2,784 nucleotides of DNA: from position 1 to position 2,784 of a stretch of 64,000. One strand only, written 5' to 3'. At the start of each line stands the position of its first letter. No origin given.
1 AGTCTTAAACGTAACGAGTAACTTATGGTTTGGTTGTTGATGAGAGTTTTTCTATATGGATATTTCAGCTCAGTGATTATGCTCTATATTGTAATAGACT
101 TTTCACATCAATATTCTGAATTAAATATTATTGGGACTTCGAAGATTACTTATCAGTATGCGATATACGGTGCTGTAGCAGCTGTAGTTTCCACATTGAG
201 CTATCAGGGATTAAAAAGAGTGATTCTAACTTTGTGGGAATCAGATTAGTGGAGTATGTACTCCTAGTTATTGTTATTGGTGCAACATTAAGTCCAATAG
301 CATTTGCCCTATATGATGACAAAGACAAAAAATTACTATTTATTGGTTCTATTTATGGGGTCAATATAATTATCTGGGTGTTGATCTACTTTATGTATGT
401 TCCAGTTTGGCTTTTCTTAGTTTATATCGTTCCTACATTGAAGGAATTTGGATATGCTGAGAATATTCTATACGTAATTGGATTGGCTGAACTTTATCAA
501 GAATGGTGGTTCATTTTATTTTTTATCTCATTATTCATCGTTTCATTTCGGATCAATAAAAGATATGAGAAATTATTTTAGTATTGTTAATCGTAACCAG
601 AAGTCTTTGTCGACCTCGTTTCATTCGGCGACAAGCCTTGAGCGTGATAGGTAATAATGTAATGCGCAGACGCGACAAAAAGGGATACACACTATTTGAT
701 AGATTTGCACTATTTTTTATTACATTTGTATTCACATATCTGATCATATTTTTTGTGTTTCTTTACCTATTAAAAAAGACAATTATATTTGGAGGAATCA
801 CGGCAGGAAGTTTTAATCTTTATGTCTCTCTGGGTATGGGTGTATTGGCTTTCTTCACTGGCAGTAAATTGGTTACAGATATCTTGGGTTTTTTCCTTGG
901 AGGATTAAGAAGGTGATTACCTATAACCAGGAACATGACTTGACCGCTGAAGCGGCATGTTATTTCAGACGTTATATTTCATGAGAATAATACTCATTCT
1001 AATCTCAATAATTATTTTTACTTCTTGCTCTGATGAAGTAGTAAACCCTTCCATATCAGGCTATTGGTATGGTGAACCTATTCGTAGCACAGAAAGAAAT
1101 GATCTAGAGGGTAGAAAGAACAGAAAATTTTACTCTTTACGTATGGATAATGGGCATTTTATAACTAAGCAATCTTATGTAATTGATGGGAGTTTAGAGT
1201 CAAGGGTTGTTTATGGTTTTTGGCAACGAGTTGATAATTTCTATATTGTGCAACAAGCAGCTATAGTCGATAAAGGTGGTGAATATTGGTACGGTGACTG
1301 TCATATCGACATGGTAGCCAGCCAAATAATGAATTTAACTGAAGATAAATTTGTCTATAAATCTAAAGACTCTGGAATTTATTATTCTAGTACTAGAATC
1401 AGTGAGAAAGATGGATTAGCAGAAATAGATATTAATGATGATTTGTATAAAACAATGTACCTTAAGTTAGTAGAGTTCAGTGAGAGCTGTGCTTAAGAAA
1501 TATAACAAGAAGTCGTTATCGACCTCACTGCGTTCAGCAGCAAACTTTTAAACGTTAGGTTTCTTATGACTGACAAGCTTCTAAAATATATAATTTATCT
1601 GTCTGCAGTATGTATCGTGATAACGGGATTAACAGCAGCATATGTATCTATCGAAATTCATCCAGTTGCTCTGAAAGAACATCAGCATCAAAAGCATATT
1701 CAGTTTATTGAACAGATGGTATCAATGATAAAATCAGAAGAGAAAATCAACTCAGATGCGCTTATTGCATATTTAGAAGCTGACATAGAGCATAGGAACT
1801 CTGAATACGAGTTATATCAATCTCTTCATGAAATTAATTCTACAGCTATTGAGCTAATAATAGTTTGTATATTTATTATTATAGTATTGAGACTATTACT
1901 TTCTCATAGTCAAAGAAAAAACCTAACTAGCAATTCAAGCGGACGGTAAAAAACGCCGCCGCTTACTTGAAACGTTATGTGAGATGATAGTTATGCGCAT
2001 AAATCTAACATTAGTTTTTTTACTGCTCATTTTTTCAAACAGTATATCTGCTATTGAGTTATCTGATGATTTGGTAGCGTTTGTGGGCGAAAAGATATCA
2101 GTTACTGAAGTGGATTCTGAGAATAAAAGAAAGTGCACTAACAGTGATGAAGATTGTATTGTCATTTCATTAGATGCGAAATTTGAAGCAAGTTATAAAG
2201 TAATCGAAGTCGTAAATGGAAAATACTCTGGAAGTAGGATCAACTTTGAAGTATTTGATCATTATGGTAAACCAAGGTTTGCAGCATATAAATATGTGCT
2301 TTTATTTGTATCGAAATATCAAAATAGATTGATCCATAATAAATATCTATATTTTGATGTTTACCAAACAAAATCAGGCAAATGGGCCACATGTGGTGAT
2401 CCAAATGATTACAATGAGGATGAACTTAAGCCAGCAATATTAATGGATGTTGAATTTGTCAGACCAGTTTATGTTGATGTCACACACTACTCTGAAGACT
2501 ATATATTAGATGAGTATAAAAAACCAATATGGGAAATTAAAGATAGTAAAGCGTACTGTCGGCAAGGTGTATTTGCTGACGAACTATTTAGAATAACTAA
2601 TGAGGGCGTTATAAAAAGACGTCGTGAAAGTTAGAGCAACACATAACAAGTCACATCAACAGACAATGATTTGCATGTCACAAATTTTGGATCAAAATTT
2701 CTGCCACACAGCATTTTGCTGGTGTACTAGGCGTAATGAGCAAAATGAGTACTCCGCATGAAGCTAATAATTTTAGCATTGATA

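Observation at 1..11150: The first ~11 kb is an integron cassette array whose integrase lies outside the window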

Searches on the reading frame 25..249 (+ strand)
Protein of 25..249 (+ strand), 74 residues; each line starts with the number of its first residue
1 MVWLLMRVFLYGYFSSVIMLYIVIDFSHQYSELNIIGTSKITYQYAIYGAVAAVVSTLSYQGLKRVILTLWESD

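Call 11: find_encoding_contigs(protein=window:25-249:+, flank=10000, max_places=6)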
Protein window:25-249:+ (74 aa): no gene with exactly this product is on record in the collection.

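Call 20: find_encoding_contigs(protein=window:40-249:+, flank=10000, max_places=6)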
Protein window:40-249:+ (69 aa): no gene with exactly this product is on record in the collection.

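Call 72: search_protein_families(library=pfam, max_evalue=0.01, proteins=[window:25-249:+])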
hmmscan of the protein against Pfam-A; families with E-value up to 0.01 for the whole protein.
window:25-249:+ (74 aa): 0 families

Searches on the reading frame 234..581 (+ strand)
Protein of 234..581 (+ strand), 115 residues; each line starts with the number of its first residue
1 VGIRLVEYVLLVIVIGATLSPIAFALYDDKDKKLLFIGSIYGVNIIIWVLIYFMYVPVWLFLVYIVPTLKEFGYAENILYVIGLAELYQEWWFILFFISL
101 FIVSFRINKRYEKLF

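Call 12: find_encoding_contigs(protein=window:234-581:+, flank=10000, max_places=6)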
Protein window:234-581:+ (115 aa): no gene with exactly this product is on record in the collection.

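Call 14: find_related_loci(query=window:234-581:+, collection=genome_contigs, flank=10000)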
Query window:234-581:+ (115 aa) in genome_contigs; peptide patterns used: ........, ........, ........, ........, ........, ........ (x = any residue, [..] = any of these).
87 stretches matched a pattern, but none encodes a relative of the query by tblastn (E <= 1e-3).

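Call 51: find_related_loci(query=window:234-581:+, collection=metagenome_contigs, flank=10000)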
Query window:234-581:+ (115 aa) in metagenome_contigs; peptide patterns used: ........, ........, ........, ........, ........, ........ (x = any residue, [..] = any of these).
132 stretches matched a pattern, but none encodes a relative of the query by tblastn (E <= 1e-3).

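Call 72: search_protein_families(library=pfam, max_evalue=0.01, proteins=[window:234-581:+])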
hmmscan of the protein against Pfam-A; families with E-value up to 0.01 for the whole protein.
window:234-581:+ (115 aa): 0 families

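Call 82: search_protein_families(library=padloc, max_evalue=0.001, proteins=[window:234-581:+])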
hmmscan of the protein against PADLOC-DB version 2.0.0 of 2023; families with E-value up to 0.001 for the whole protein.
window:234-581:+ (115 aa): 0 families

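Call 87: find_encoding_contigs(protein=window:249-581:+, flank=10000, max_places=6)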
Protein window:249-581:+ (110 aa): no gene with exactly this product is on record in the collection.

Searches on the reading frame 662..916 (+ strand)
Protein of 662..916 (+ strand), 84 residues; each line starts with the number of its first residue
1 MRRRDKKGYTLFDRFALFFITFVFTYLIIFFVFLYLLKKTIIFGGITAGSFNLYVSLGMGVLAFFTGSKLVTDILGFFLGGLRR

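Call 18: find_encoding_contigs(protein=window:662-916:+, flank=10000, max_places=10)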
Protein window:662-916:+ (84 aa): 2 contigs read that carry it; 2 places shown.
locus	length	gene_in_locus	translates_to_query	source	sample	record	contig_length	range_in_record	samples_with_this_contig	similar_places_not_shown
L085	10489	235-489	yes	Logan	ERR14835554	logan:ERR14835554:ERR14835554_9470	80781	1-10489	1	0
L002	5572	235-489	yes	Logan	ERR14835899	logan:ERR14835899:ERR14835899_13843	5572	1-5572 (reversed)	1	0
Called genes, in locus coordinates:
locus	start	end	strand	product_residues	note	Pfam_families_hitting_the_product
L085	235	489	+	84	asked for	-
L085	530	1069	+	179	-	-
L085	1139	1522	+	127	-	-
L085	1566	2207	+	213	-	-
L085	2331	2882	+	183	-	-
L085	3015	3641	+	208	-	PF01810:LysE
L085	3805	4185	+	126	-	PF21746:DUF6869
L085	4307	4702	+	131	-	PF06877:RraB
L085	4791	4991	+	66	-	-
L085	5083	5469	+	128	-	-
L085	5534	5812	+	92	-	-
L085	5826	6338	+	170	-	-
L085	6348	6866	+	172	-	PF08433:KTI12 (weak), PF13671:AAA_33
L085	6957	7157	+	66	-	-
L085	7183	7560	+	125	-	-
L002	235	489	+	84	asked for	-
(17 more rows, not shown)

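Call 72: search_protein_families(library=pfam, max_evalue=0.01, proteins=[window:662-916:+])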
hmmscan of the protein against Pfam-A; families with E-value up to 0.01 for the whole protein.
window:662-916:+ (84 aa): 0 families

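Call 82: search_protein_families(library=padloc, max_evalue=0.001, proteins=[window:662-916:+])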
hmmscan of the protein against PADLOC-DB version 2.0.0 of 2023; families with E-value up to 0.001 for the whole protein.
window:662-916:+ (84 aa): 1 family
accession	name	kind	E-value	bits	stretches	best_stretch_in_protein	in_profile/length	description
PDLC00212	KwaA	-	0.00073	17.4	1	7-57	5-55/205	Unknown function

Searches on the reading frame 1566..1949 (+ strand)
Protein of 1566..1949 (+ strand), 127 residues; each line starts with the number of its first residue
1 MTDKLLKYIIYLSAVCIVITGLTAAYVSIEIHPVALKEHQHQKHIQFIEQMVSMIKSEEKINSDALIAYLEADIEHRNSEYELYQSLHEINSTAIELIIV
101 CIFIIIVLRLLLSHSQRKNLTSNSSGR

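Call 9: find_encoding_contigs(protein=window:1566-1949:+, flank=10000, max_places=6)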
Protein window:1566-1949:+ (127 aa): 3 contigs read that carry it; 3 places shown.
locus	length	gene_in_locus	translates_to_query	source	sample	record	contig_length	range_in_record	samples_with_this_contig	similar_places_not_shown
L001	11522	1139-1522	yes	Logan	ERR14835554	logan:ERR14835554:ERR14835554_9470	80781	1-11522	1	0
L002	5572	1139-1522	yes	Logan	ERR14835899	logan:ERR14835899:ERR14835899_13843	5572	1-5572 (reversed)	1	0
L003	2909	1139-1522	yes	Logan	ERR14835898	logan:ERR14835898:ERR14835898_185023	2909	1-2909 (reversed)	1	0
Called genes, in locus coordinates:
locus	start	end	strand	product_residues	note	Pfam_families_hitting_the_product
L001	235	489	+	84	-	-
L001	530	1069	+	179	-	-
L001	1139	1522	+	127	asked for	-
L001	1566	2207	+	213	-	-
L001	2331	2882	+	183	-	-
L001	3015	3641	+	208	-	PF01810:LysE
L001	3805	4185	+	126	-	PF21746:DUF6869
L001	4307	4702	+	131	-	PF06877:RraB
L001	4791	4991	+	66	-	-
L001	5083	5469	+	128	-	-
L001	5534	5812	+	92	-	-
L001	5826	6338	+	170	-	-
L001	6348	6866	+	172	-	PF08433:KTI12 (weak), PF13671:AAA_33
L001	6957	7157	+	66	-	-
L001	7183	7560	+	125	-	-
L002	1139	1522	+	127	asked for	-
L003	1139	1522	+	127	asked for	-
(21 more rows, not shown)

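Call 72: search_protein_families(library=pfam, max_evalue=0.01, proteins=[window:1566-1949:+])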
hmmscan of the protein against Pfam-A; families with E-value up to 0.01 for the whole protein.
window:1566-1949:+ (127 aa): 0 families

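Call 82: search_protein_families(library=padloc, max_evalue=0.001, proteins=[window:1566-1949:+])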
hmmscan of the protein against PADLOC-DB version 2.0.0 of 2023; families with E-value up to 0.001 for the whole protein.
window:1566-1949:+ (127 aa): 1 family
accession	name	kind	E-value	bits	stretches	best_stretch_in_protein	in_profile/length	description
PDLC03719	oMTase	-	0.00022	18.3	1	31-103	269-341/387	orphan methyltransferase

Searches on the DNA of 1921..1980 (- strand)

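Call 57: build_rna_model(alignment_id=A6, structure=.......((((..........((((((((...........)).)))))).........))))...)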
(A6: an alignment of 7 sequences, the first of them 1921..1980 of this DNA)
Model R2 built from alignment A6 (7 sequences, 65 columns); structure: as given.
model positions 60; base pairs 12; branch points 0; effective number of sequences 7; information 0.734 bits per position. Calibrated on 0.2 Mb of random sequence (short: E-values are rough).
structure used (alignment columns):
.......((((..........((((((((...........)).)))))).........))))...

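Call 59: search_with_rna_model(model_id=R2, source=window, filters=off, max_evalue=10)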
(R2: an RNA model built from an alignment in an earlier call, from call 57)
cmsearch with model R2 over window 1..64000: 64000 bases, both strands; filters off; matches with E-value up to 10: 12.
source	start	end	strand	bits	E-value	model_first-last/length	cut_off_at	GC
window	1921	1980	-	61.2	3.5e-11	1-60/60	no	0.45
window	5880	5939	-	60.8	4.4e-11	1-60/60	no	0.43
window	1500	1560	-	58.4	1.5e-10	1-60/60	no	0.39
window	5426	5485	-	58.2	1.7e-10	1-60/60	no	0.4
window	591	650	-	54.9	9.1e-10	1-60/60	no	0.5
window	5129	5188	-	52.4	3.2e-09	1-60/60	no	0.38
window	921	977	-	50.1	1.1e-08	1-60/60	no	0.42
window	7533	7593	-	21.6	0.024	1-60/60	no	0.38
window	21113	21177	-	19.3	0.077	1-60/60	no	0.51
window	5492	5549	-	12.2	2.9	1-60/60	no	0.36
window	17838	17862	-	10.2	8.2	1-60/60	no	0.28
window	769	825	-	9.9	9.8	1-60/60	no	0.28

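Call 60: search_with_rna_model(model_id=R2, sources=[L086, L087, L089, L092, L095, L096, L097], filters=off, max_evalue=10)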
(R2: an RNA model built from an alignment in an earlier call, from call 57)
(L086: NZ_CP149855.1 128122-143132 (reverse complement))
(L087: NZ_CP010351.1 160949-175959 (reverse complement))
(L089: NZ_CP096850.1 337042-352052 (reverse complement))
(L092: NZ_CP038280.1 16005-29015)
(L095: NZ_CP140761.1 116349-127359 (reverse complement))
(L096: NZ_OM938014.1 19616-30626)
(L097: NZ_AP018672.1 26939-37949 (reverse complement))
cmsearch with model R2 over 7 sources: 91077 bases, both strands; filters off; matches with E-value up to 10: 13.
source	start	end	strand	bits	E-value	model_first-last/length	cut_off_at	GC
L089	5412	5471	+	33.2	8.7e-05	1-60/60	no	0.58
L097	3099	3158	+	33.2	8.7e-05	1-60/60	no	0.58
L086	5337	5408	+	30.1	0.00044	1-60/60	no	0.57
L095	2378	2437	+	25.2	0.0054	1-60/60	no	0.63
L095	3234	3293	+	21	0.047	1-60/60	no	0.57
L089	6268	6327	+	19.7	0.09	1-60/60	no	0.6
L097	3955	4014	-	17.6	0.26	1-60/60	no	0.57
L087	11562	11606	-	12.1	4.3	1-60/60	no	0.27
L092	3537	3575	-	11.4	6.2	1-60/60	no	0.44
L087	10087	10170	-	11.4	6.2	1-60/60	no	0.4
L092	2628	2688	+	11.1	7.3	1-60/60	no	0.54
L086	5423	5470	+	10.8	8.7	1-60/60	no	0.44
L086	5453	5470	-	10.7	9.2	1-60/60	no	0.33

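Call 70: search_with_rna_model(model_id=R2, sources=[L098, L099, L100], filters=off, max_evalue=1)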
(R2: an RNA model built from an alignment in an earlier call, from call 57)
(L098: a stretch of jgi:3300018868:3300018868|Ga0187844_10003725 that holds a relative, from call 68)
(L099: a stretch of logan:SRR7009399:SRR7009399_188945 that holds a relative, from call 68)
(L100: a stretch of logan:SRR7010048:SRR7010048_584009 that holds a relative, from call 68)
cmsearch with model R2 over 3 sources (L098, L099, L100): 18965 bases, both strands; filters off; matches with E-value up to 1: 4.
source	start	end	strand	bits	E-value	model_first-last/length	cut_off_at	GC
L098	885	903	-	13.6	0.44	1-60/60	no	0.32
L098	7784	7823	-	12.4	0.8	1-60/60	no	0.55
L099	4789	4828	-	12.4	0.8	1-60/60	no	0.55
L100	1228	1267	-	12.4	0.8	1-60/60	no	0.55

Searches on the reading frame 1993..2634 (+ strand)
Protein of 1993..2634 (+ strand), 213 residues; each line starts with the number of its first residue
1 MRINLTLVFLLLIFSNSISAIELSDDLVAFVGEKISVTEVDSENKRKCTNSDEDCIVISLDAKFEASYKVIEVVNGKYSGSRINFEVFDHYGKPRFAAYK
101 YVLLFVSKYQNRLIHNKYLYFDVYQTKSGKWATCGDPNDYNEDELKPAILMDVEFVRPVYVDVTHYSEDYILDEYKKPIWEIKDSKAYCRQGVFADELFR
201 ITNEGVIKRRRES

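Call 67: find_homologous_proteins(query=window:1993-2634:+, max_evalue=0.001)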
Query window:1993-2634:+ (213 aa): 6 proteins with E <= 0.001 among 106 candidates.
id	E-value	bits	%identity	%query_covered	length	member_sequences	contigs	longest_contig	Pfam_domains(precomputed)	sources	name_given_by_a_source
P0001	5.9e-138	475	100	100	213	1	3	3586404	-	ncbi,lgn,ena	-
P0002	1.7e-70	255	54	96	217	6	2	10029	-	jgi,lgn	-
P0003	6.6e-59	217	50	96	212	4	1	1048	-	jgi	jgi:hypothetical protein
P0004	3.2e-30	124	42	87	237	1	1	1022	-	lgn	-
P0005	1.4e-29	121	38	99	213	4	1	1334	-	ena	-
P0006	1.3e-27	115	38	99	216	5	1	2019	-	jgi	jgi:hypothetical protein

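Call 68: find_encoding_contigs(protein=P0002, flank=10000, max_places=4)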
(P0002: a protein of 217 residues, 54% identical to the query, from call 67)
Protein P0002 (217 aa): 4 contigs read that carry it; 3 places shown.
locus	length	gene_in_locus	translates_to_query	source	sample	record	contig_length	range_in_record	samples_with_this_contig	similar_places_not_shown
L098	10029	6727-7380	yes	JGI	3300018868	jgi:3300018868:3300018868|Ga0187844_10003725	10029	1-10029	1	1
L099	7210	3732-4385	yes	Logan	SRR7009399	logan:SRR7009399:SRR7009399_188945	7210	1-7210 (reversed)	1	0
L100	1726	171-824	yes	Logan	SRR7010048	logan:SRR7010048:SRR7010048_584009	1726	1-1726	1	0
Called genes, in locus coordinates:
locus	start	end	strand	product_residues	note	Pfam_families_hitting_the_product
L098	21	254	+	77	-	-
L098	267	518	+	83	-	-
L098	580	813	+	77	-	-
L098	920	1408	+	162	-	-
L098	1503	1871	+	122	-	-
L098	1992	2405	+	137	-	-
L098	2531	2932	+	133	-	-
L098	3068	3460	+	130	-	-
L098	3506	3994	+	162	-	PF13302:Acetyltransf_3 (weak), PF00583:Acetyltransf_1, PF13673:Acetyltransf_10 (weak), PF13508:Acetyltransf_7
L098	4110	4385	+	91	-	PF03992:ABM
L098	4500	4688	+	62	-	-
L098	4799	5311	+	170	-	PF01551:Peptidase_M23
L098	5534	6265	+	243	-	PF14329:DUF4386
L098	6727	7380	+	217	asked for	-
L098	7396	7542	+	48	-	-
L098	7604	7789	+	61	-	-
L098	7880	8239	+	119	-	-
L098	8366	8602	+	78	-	PF11746:DUF3303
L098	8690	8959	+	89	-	-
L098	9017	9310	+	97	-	-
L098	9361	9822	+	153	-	-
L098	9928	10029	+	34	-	?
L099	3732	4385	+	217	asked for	-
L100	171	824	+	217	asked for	-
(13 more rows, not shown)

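Call 72: search_protein_families(library=pfam, max_evalue=0.01, proteins=[window:1993-2634:+])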
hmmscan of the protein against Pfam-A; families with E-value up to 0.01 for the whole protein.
window:1993-2634:+ (213 aa): 0 families

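Call 82: search_protein_families(library=padloc, max_evalue=0.001, proteins=[window:1993-2634:+])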
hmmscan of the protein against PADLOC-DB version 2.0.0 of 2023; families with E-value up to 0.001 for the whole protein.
window:1993-2634:+ (213 aa): 0 families
